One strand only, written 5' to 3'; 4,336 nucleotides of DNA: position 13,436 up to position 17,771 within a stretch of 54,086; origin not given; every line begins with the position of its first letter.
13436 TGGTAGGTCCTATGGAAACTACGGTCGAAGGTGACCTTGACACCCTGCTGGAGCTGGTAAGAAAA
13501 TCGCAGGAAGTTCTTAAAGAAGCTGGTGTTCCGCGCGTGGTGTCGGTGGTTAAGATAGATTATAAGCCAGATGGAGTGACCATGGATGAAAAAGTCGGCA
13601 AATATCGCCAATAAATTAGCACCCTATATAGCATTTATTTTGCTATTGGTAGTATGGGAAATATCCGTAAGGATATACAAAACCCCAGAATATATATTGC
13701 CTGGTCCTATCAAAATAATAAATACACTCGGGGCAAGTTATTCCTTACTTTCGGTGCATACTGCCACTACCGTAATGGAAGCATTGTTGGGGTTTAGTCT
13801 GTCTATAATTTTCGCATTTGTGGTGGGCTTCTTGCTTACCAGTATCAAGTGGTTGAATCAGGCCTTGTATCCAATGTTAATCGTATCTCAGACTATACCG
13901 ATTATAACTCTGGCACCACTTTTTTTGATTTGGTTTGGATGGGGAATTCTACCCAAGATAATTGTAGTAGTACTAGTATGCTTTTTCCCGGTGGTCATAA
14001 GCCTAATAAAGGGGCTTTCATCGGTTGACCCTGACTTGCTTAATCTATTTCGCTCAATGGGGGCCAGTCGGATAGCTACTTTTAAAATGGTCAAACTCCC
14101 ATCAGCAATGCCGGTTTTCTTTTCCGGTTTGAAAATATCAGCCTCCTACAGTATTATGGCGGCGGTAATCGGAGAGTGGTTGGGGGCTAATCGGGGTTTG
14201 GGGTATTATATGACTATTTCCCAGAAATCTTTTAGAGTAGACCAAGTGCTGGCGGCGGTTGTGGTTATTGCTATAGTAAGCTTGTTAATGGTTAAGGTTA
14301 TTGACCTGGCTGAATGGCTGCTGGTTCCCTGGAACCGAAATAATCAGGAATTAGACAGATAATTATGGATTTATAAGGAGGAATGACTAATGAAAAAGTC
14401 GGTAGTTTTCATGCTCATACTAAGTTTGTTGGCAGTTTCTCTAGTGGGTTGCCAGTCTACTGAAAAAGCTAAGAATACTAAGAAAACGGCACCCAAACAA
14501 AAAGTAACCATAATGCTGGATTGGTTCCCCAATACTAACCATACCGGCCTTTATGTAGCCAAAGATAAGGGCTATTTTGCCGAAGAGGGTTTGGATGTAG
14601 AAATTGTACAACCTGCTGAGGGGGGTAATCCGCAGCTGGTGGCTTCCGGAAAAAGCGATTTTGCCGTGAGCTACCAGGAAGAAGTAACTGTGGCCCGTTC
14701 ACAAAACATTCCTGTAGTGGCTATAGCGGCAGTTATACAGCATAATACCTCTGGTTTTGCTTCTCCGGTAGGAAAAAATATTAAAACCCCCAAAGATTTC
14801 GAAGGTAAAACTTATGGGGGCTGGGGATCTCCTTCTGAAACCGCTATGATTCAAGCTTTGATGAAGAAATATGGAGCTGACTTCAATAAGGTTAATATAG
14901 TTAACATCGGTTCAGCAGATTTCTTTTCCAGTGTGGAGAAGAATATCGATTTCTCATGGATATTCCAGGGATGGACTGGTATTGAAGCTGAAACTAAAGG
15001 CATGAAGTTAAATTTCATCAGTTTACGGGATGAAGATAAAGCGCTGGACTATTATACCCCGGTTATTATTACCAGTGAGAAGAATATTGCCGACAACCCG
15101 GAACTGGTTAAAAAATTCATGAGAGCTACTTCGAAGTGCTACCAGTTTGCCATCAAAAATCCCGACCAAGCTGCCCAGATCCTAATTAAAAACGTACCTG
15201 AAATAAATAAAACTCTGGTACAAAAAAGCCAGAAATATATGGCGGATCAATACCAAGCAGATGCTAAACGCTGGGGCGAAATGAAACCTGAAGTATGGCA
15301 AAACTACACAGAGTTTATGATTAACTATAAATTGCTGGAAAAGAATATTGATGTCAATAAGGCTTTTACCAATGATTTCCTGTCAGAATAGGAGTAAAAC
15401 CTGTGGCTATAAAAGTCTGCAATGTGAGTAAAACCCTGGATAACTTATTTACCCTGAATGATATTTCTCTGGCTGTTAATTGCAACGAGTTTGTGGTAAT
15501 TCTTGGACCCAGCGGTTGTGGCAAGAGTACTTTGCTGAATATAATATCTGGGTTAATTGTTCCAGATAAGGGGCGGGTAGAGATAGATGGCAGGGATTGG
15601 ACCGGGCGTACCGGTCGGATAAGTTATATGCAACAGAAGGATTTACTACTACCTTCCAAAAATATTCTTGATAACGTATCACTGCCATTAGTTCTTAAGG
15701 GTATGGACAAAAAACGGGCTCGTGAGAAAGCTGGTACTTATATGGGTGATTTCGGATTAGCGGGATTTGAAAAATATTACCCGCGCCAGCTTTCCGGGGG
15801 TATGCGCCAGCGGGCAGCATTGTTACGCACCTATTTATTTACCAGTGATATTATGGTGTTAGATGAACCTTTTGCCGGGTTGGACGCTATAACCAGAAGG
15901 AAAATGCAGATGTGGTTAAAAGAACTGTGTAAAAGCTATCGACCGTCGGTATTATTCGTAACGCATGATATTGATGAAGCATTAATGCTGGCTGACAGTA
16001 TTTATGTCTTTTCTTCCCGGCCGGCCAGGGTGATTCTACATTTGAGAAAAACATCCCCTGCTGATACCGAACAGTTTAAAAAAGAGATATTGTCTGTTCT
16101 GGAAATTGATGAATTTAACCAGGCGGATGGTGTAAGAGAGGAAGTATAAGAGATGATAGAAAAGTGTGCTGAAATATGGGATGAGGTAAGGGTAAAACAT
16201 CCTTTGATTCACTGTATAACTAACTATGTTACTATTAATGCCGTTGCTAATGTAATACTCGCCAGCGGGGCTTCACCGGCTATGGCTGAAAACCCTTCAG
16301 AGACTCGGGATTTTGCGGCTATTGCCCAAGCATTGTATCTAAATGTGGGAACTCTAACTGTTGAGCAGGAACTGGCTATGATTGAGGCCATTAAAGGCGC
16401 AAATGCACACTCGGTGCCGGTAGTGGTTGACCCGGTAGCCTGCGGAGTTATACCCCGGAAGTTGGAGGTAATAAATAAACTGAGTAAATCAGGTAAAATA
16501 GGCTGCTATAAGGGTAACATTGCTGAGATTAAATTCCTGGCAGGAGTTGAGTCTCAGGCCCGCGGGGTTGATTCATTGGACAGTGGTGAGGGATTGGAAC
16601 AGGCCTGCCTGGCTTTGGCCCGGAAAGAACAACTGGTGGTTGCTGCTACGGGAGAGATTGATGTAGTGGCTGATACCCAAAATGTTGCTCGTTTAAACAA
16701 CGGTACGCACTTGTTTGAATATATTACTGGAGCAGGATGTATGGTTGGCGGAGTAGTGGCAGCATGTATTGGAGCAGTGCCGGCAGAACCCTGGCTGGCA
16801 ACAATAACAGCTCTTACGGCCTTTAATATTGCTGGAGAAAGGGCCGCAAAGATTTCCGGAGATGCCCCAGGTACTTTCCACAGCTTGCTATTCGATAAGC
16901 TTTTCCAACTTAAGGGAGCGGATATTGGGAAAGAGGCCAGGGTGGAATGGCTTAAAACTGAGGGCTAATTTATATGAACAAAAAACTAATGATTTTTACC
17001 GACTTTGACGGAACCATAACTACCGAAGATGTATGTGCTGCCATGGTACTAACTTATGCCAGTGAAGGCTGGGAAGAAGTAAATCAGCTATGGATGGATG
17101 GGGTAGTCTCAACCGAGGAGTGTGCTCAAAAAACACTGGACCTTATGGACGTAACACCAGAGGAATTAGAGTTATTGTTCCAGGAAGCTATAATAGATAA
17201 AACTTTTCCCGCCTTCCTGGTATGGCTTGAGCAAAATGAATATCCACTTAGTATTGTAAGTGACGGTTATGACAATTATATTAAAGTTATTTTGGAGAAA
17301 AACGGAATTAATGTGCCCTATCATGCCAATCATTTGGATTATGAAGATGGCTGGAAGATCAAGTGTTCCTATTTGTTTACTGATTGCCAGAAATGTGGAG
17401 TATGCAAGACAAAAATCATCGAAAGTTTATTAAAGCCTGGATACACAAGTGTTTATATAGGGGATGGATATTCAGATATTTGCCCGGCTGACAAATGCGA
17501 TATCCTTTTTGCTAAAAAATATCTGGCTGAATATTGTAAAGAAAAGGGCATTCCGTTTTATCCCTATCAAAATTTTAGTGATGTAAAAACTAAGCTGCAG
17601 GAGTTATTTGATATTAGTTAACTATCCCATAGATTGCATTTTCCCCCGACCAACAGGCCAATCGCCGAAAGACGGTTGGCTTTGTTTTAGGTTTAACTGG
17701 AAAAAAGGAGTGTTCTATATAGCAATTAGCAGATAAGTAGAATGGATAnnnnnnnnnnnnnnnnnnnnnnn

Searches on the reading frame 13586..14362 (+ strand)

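Call 54: search_protein_families(library=pfam, proteins=[window:13586-14362:+], max_evalue=0.00001)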
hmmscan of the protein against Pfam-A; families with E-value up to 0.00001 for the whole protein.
window:13586-14362:+ (258 aa): 1 family
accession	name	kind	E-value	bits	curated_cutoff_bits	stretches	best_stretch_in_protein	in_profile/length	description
PF00528.27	BPD_transp_1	-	3.3e-30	105.6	26.4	1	77-248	5-180/184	Binding-protein-dependent transport system inner membrane component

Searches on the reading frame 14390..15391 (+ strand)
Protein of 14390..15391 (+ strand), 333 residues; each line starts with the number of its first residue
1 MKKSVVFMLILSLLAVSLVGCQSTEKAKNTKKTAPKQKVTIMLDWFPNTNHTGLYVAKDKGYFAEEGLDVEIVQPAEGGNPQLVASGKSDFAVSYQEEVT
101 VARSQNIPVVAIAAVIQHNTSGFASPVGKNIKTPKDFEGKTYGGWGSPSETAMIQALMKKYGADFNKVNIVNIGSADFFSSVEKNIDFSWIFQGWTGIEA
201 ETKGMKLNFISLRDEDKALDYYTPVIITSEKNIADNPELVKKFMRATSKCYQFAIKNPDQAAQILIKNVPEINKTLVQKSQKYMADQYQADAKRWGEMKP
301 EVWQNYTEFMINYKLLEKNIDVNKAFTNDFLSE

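Call 54: search_protein_families(library=pfam, proteins=[window:14390-15391:+], max_evalue=0.00001)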
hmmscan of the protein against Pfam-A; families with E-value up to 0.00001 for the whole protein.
window:14390-15391:+ (333 aa): 2 families
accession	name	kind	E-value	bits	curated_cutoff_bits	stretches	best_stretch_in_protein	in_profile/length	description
PF09084.16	NMT1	-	9.6e-80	268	20.5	1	48-261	1-216/216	NMT1/THI5 like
PF13379.11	NMT1_2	-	8.3e-06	26.2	24.7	0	37-149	4-106/252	NMT1-like family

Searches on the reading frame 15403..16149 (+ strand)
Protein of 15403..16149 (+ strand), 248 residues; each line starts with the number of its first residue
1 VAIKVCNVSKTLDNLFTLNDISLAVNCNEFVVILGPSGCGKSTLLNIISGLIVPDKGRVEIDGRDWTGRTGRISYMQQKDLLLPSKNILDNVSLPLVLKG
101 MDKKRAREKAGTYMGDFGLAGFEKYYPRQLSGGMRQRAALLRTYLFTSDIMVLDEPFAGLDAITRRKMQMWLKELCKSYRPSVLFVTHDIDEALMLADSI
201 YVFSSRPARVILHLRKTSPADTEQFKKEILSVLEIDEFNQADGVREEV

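Call 54: search_protein_families(library=pfam, proteins=[window:15403-16149:+], max_evalue=0.00001)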
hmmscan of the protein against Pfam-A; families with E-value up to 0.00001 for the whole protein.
window:15403-16149:+ (248 aa): 2 families
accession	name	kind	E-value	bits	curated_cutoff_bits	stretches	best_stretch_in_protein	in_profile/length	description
PF00005.33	ABC_tran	-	1.5e-30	107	25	1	18-158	1-137/137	ABC transporter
PF13304.12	AAA_21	-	4.1e-07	30.8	27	0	30-51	1-22/304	AAA domain, putative AbiEii toxin, Type IV TA system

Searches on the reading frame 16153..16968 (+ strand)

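Call 54: search_protein_families(library=pfam, proteins=[window:16153-16968:+], max_evalue=0.00001)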
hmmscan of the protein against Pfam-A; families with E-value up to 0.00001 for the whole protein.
window:16153-16968:+ (271 aa): 1 family
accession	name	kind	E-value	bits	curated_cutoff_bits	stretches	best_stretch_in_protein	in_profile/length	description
PF02110.20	HK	-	3.1e-74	249.9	27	1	11-254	3-245/247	Hydroxyethylthiazole kinase family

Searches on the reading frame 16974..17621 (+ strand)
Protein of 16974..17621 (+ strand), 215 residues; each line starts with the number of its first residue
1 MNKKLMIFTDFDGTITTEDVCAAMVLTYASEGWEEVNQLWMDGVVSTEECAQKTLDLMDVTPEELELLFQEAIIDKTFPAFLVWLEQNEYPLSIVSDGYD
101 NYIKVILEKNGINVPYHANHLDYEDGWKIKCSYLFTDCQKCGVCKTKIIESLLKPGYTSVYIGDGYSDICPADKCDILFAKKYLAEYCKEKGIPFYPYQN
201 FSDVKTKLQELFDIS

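Call 54: search_protein_families(library=pfam, proteins=[window:16974-17621:+], max_evalue=0.00001)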
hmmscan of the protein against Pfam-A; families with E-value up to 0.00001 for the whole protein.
window:16974-17621:+ (215 aa): 2 families
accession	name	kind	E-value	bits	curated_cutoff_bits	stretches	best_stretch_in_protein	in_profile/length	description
PF12710.13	HAD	-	1.1e-11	46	27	1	7-170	1-186/189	haloacid dehalogenase-like hydrolase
PF06888.18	Put_Phosphatase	-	7.5e-08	32.5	27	1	6-180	2-196/234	Putative Phosphatase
